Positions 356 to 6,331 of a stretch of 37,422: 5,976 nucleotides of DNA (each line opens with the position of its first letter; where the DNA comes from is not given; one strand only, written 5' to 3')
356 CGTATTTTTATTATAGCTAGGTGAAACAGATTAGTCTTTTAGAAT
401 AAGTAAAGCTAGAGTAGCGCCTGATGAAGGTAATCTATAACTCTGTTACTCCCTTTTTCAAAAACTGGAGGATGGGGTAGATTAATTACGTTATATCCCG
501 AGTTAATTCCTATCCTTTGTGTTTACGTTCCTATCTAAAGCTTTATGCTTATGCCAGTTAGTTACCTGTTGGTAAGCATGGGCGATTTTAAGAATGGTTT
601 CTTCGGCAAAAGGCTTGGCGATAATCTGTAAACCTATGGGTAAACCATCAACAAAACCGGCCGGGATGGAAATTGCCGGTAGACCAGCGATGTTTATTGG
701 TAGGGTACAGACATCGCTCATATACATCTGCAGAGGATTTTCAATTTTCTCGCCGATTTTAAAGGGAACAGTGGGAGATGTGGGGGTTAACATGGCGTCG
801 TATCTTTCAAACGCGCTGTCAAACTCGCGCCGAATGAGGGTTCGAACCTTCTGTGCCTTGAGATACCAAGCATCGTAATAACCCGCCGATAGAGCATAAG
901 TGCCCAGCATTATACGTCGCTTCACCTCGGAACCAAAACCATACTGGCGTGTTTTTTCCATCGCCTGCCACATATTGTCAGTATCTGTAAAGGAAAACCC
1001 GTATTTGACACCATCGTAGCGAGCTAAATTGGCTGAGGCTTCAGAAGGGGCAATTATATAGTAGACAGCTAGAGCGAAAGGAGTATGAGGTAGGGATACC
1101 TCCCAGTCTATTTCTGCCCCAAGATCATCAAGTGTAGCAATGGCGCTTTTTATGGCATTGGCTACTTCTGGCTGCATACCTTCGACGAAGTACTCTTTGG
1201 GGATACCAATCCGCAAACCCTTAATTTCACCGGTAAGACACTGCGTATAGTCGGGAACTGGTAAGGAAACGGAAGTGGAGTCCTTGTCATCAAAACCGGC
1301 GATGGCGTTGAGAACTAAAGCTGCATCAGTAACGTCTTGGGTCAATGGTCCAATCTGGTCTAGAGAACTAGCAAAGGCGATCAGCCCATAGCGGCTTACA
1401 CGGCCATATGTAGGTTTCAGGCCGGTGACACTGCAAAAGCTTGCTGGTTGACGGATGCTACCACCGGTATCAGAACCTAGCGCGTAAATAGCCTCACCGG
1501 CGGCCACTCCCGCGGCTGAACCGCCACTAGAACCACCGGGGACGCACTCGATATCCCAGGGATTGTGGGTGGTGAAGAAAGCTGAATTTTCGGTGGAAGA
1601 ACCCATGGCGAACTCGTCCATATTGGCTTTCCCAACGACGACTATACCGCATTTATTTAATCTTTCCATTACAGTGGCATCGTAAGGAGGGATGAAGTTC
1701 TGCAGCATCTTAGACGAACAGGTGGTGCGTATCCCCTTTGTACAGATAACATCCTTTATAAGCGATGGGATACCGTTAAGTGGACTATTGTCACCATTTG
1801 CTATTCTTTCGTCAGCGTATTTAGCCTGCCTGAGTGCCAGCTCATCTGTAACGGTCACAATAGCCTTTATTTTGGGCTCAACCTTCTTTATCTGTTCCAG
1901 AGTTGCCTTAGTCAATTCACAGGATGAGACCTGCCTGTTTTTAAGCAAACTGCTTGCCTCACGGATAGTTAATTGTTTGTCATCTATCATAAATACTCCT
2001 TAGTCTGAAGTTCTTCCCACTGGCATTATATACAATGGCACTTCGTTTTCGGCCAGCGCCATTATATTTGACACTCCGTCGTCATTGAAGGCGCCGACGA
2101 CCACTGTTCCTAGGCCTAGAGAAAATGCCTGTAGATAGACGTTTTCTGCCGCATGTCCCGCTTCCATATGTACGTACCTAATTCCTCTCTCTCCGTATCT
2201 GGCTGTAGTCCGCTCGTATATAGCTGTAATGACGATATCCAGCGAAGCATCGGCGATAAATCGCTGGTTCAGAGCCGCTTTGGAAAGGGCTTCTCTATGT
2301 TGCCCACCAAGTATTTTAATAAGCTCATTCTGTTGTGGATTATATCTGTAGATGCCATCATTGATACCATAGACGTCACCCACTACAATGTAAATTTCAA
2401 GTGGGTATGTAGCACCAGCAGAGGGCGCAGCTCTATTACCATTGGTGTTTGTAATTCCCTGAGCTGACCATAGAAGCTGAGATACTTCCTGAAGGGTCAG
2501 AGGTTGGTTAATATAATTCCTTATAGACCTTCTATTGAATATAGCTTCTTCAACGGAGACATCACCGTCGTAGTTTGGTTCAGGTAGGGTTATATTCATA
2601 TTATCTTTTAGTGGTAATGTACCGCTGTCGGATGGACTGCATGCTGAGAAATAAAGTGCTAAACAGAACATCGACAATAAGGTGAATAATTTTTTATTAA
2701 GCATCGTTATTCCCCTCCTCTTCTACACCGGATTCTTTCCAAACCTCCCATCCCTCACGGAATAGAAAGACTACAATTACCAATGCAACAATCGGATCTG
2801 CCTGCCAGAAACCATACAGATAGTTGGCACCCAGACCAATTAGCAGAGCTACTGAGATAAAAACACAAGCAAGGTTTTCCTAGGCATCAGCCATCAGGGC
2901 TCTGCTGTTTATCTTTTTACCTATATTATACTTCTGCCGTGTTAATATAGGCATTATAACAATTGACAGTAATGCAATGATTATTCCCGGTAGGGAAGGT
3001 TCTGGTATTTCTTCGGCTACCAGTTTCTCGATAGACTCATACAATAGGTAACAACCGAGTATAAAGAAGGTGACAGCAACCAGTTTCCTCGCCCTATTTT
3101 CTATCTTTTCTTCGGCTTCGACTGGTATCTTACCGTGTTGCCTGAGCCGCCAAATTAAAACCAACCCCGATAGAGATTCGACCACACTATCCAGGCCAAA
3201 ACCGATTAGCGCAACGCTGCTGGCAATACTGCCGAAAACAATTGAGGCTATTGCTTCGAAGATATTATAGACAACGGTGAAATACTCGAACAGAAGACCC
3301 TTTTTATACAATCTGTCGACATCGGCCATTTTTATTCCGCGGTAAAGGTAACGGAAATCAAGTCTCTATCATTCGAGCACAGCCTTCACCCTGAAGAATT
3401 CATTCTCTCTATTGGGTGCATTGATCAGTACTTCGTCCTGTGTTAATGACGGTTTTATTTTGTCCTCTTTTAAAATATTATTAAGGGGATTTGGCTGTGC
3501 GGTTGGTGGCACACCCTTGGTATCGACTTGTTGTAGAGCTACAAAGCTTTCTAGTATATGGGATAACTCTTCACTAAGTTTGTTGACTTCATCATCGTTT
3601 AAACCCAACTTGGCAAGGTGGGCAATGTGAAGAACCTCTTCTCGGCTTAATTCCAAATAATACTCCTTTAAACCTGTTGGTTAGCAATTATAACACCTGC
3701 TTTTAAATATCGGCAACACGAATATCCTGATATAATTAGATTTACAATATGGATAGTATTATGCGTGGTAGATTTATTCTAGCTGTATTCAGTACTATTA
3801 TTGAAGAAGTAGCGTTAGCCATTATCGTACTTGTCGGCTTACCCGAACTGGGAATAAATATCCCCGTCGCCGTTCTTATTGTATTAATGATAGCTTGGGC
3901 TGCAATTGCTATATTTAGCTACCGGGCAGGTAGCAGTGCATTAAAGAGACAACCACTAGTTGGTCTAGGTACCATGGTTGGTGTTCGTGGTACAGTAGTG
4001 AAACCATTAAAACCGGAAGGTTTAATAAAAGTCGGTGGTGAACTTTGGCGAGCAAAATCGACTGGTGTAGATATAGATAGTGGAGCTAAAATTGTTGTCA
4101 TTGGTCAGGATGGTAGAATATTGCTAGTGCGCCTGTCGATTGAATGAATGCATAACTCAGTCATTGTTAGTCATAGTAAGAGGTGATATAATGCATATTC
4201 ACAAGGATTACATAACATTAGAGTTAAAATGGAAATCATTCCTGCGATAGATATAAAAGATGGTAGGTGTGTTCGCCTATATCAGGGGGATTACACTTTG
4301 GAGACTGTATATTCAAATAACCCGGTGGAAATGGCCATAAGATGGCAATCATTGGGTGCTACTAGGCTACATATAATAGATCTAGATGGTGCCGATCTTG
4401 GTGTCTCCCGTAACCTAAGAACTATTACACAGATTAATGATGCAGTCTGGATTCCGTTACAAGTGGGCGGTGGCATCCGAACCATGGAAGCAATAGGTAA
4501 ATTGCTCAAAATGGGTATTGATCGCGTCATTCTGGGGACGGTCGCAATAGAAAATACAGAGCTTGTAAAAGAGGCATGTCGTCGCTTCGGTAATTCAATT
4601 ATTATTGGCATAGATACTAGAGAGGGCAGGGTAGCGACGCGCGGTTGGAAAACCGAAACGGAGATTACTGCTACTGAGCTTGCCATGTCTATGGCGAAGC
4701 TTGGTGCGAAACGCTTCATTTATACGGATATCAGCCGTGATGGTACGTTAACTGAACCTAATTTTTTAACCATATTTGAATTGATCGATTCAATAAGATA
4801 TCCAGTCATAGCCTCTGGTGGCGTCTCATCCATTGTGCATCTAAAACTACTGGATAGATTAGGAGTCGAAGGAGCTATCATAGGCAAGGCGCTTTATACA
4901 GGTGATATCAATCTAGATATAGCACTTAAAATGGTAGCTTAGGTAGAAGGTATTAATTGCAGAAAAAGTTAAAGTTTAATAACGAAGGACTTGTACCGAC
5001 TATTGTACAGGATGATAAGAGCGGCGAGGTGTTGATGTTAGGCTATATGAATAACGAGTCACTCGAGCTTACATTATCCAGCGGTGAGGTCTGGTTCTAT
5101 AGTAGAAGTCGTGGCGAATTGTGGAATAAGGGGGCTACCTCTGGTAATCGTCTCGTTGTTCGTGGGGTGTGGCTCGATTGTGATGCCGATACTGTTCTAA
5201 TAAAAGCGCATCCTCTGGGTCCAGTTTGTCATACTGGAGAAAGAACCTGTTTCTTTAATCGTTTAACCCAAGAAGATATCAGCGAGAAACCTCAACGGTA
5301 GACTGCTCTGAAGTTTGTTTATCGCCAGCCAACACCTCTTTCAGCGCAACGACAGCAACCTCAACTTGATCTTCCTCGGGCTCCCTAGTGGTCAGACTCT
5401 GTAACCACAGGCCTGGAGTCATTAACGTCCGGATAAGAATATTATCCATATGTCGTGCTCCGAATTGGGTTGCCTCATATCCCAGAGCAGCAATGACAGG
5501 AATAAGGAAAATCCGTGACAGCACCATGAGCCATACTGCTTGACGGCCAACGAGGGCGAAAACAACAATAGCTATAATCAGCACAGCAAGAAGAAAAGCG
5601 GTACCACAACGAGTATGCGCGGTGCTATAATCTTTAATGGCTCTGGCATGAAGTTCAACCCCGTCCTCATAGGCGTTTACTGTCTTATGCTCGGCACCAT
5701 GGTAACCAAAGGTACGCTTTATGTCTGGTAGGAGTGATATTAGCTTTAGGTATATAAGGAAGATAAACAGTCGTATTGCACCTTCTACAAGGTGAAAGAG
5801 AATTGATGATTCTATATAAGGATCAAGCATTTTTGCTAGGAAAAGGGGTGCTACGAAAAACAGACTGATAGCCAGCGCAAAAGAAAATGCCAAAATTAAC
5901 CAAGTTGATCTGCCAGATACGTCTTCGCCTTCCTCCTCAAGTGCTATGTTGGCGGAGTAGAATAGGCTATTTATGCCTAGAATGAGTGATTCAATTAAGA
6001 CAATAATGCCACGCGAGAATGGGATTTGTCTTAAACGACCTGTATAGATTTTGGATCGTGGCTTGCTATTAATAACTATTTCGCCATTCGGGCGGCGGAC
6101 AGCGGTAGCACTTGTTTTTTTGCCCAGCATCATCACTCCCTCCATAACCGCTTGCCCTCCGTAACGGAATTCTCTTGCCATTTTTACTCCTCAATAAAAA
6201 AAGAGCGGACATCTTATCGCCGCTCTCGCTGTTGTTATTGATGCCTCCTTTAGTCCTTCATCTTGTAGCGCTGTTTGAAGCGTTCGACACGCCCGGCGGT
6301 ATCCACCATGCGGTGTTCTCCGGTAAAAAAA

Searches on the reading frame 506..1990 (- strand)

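Call 15: search_protein_families(library=pfam, proteins=[window:506-1990:-], max_evalue=0.0001)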
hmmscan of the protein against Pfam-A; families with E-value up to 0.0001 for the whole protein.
window:506-1990:- (495 aa): 1 family
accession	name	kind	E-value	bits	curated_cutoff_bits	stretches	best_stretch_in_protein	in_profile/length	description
PF01425.27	Amidase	-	3.8e-162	540.8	27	1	25-467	1-445/445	Amidase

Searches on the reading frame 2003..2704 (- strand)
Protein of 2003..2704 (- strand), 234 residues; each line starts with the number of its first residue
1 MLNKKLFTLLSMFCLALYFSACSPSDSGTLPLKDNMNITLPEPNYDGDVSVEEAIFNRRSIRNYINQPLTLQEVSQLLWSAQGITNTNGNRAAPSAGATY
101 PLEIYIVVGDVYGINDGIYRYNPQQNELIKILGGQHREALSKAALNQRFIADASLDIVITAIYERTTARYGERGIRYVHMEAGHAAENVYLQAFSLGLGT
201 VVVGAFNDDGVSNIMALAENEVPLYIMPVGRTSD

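Call 15: search_protein_families(library=pfam, proteins=[window:2003-2704:-], max_evalue=0.0001)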
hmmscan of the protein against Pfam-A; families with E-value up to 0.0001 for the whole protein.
window:2003-2704:- (234 aa): 2 families
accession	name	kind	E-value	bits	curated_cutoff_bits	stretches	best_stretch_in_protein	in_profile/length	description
PF00881.29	Nitroreductase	-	2.4e-32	112.9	23.5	1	56-231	2-167/167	Nitroreductase family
PF14512.11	TM1586_NiRdase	-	5.6e-06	26.6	27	0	51-88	2-39/215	Putative TM nitroreductase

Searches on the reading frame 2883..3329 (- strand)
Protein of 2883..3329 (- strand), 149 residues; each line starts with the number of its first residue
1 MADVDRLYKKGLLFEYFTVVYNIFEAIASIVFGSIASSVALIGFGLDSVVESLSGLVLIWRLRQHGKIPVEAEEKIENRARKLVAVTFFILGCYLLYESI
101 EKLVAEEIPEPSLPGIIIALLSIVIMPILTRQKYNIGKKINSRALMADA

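Call 15: search_protein_families(library=pfam, proteins=[window:2883-3329:-], max_evalue=0.0001)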
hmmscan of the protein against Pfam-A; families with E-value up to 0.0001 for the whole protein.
window:2883-3329:- (149 aa): 1 family
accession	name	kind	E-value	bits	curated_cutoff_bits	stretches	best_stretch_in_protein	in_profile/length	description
PF01545.26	Cation_efflux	-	6.5e-13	49.3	26.6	1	19-149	5-140/198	Cation efflux family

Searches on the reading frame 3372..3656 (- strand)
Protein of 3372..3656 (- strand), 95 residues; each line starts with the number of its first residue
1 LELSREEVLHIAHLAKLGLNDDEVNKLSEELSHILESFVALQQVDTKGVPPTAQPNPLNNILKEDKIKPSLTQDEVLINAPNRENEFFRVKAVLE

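Call 15: search_protein_families(library=pfam, proteins=[window:3372-3656:-], max_evalue=0.0001)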
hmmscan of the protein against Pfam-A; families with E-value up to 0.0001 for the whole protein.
window:3372-3656:- (95 aa): 1 family
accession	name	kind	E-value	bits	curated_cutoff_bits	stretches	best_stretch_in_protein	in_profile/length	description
PF02686.20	GatC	-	5.3e-20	71.8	23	1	19-90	1-66/66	Glu-tRNAGln amidotransferase C subunit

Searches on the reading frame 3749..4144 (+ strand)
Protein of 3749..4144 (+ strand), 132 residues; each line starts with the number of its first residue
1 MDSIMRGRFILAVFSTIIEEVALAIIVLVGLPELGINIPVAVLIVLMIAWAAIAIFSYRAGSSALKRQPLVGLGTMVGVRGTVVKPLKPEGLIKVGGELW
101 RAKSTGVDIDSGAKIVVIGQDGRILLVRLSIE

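Call 15: search_protein_families(library=pfam, proteins=[window:3749-4144:+], max_evalue=0.0001)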
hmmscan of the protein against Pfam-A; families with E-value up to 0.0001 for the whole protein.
window:3749-4144:+ (132 aa): 1 family
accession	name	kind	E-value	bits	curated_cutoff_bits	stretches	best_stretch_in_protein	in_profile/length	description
PF01957.25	NfeD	-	6.9e-14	52.2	29.1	1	75-128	3-56/57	NfeD-like C-terminal, partner-binding domain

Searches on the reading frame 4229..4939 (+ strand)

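Call 15: search_protein_families(library=pfam, proteins=[window:4229-4939:+], max_evalue=0.0001)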
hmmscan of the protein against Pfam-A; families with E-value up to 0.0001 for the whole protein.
window:4229-4939:+ (237 aa): 2 families
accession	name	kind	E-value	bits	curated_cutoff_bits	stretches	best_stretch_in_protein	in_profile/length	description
PF00977.27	His_biosynth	-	8.8e-83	277.7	23.6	1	2-227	1-227/228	Histidine biosynthesis protein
PF01207.24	Dus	-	8e-06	25.6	20.4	0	62-115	172-226/311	Dihydrouridine synthase (Dus)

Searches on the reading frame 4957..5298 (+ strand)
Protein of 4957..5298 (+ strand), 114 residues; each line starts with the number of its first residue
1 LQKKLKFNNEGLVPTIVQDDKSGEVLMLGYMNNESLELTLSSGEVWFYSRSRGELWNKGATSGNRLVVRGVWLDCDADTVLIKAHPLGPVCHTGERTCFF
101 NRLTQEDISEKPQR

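Call 15: search_protein_families(library=pfam, proteins=[window:4957-5298:+], max_evalue=0.0001)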
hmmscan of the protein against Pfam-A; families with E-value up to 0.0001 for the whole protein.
window:4957-5298:+ (114 aa): 1 family
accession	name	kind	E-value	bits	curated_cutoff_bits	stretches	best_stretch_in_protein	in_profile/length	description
PF01502.23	PRA-CH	-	4.9e-31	106.9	27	1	27-100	1-74/74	Phosphoribosyl-AMP cyclohydrolase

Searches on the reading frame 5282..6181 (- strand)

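Call 15: search_protein_families(library=pfam, proteins=[window:5282-6181:-], max_evalue=0.0001)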
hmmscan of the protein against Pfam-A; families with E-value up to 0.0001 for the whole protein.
window:5282-6181:- (300 aa): 1 family
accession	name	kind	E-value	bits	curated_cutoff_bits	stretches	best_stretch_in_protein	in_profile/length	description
PF07136.16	DUF1385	-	1.5e-80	270.2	22.1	1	53-284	1-225/227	Protein of unknown function (DUF1385)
